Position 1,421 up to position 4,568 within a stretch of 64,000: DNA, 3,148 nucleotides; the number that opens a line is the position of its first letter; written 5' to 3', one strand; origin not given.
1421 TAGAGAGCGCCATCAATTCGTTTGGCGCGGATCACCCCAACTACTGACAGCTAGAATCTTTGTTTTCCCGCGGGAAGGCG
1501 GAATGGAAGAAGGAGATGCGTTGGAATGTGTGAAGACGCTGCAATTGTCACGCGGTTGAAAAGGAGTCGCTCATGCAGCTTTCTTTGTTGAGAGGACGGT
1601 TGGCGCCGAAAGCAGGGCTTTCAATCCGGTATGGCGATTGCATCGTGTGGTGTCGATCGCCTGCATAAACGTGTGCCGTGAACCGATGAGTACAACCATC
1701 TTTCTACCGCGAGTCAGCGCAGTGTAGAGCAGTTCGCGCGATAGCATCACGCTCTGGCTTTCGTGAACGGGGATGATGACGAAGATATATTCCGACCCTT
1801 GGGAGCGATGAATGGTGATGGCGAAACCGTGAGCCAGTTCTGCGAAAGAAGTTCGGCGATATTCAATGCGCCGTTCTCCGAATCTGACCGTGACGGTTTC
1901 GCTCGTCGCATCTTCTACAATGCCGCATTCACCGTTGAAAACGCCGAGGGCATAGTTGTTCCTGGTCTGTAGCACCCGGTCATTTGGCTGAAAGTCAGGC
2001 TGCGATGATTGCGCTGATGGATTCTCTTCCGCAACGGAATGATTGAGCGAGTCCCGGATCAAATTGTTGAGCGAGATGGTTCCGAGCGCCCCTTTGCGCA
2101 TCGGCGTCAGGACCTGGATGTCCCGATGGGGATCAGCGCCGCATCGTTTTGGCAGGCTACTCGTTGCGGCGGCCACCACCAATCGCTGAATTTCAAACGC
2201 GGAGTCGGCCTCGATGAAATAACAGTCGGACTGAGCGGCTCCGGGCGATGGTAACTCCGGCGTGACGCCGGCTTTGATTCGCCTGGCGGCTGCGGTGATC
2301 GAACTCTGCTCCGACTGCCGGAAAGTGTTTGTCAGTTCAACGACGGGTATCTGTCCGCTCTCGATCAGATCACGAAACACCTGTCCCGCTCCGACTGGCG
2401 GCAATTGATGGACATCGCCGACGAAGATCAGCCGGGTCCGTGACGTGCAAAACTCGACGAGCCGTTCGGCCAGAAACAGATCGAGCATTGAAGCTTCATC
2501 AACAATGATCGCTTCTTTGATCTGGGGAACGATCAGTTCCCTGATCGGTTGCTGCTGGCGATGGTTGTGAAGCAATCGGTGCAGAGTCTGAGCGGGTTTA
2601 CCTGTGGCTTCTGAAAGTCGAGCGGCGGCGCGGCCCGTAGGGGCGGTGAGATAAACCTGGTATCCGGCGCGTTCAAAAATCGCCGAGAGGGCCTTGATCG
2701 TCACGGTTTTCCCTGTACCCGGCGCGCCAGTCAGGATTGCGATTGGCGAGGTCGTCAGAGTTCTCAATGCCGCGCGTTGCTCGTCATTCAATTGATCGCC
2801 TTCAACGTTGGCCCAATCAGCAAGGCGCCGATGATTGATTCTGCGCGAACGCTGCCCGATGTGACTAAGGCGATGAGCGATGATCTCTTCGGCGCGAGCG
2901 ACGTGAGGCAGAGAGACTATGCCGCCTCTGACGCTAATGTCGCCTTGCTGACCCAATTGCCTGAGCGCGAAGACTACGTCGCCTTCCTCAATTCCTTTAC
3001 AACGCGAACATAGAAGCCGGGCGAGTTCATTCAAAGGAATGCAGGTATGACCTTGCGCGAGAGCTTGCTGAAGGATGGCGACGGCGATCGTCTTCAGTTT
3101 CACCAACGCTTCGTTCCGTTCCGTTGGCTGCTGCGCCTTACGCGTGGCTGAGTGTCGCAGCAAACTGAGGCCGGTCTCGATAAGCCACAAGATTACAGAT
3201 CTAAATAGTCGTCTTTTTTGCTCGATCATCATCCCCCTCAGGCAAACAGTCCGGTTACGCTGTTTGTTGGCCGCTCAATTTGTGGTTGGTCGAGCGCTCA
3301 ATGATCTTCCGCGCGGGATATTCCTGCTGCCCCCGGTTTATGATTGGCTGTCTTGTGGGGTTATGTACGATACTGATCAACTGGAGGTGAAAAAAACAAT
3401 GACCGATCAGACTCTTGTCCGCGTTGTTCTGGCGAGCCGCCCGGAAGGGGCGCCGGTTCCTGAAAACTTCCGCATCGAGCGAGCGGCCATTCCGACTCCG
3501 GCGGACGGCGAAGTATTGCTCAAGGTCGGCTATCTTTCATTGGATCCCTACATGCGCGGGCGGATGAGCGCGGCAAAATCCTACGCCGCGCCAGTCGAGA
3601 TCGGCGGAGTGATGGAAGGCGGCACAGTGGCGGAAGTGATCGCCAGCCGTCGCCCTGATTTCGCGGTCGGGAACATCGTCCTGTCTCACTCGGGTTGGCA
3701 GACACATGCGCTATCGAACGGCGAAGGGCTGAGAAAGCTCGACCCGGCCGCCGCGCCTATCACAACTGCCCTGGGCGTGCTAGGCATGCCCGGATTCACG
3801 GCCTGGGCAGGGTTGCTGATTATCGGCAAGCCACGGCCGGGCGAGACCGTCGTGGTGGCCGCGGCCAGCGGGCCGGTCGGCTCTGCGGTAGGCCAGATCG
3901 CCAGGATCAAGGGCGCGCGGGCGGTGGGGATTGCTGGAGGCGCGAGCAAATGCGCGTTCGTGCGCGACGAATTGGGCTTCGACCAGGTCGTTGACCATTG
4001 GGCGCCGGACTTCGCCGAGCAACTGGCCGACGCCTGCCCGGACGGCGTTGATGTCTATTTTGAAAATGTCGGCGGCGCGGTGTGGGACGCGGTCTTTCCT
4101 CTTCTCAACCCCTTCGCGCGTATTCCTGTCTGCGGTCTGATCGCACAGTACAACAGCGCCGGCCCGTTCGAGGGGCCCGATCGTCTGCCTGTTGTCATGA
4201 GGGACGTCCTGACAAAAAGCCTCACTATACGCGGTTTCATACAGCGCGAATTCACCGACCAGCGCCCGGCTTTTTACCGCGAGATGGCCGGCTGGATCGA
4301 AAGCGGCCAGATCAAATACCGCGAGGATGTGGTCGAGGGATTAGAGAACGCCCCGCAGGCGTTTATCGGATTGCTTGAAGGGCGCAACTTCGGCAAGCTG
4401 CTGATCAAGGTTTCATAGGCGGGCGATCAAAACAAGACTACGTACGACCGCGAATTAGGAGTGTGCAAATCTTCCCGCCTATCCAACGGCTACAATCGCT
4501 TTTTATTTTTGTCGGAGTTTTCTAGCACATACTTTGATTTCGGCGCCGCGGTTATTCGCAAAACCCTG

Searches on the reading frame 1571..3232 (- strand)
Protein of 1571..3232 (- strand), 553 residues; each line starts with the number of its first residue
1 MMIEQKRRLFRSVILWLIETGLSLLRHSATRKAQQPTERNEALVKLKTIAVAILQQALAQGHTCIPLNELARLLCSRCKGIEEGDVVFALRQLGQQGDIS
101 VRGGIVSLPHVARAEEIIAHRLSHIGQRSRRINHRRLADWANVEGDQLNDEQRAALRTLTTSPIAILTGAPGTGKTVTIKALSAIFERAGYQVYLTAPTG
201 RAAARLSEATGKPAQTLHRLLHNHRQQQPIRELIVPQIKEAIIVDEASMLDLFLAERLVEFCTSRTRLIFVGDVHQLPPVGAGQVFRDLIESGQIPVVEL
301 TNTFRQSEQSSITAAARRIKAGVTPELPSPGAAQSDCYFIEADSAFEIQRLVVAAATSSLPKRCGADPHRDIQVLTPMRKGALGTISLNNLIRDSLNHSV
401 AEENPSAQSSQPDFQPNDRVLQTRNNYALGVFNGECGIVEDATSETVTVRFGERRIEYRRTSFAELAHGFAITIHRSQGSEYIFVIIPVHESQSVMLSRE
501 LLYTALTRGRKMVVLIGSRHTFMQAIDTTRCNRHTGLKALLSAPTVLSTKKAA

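Call 37: search_protein_families(library=pfam, proteins=[window:1571-3232:-], max_evalue=0.001)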
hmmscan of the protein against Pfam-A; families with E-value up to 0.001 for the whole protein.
window:1571-3232:- (553 aa): 14 families
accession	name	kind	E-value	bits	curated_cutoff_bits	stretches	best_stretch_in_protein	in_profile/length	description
PF13604.12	AAA_30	-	2.5e-48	164.8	27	1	147-325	1-174/191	AAA domain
PF13245.12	AAA_19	-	9.3e-36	123.4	25.1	1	152-281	1-133/134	AAA domain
PF13538.12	UvrD_C_2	-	2.8e-15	56.4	27.4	1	468-516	1-52/52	UvrD-like helicase C-terminal domain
PF18335.7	SH3_13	-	7.6e-14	51.7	41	1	388-451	1-65/65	ATP-dependent RecD-like DNA helicase SH3 domain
PF13086.12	AAA_11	-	6.8e-09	36.3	27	1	147-199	1-61/257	AAA domain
PF01443.25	Viral_helicase1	-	9.3e-08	32.6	21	1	468-516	178-227/228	Viral superfamily 1 RNA helicase core domain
PF13401.12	AAA_22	-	1.2e-07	32.5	27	1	162-272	5-122/130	AAA domain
PF05970.20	PIF1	-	3.2e-07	30.6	25.9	1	147-317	1-200/223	PIF1-like helicase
PF13191.12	AAA_16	-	8.2e-06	26.9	32.6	1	156-280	16-147/167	AAA ATPase domain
PF20720.3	nSTAND3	-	2.9e-05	24.3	27.2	1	152-194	7-49/155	Novel STAND NTPase 3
PF05127.21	NAT10_TcmA_helicase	-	5e-05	23.7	22.7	1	166-275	1-123/176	RNA cytidine acetyltransferase NAT10/TcmA, helicase domain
PF00270.35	DEAD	-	0.0003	21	26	1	151-305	3-161/167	DEAD/DEAH box helicase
PF13521.12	AAA_28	-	0.00034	21.3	27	0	166-212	3-44/164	AAA domain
PF00580.27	UvrD-helicase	-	0.00042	20.5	23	0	148-184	1-35/271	UvrD/REP helicase N-terminal domain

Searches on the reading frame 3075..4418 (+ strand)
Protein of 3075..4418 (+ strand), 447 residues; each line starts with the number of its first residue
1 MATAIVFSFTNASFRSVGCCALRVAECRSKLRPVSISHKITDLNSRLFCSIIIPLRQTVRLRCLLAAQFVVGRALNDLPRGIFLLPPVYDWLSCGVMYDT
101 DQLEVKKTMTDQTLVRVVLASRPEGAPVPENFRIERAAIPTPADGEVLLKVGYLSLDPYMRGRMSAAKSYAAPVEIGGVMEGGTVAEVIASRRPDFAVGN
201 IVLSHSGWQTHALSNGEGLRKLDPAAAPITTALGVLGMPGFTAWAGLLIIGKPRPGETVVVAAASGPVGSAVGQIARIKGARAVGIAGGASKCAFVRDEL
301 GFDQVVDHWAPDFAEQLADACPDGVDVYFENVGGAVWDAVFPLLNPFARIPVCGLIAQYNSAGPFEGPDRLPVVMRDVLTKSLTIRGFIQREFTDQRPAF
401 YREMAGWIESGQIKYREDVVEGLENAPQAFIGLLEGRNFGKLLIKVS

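Call 37: search_protein_families(library=pfam, proteins=[window:3075-4418:+], max_evalue=0.001)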
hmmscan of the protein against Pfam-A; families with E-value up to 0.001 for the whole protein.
window:3075-4418:+ (447 aa): 3 families
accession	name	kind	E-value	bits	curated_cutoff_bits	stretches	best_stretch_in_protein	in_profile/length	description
PF16884.10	ADH_N_2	-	3.6e-41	139.9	31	1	117-222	3-108/108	N-terminal domain of oxidoreductase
PF00107.32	ADH_zinc_N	-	1.1e-19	71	31.8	1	267-394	1-117/129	Zinc-binding dehydrogenase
PF13602.12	ADH_zinc_N_2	-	7.5e-13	50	27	1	300-444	1-134/134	Zinc-binding dehydrogenase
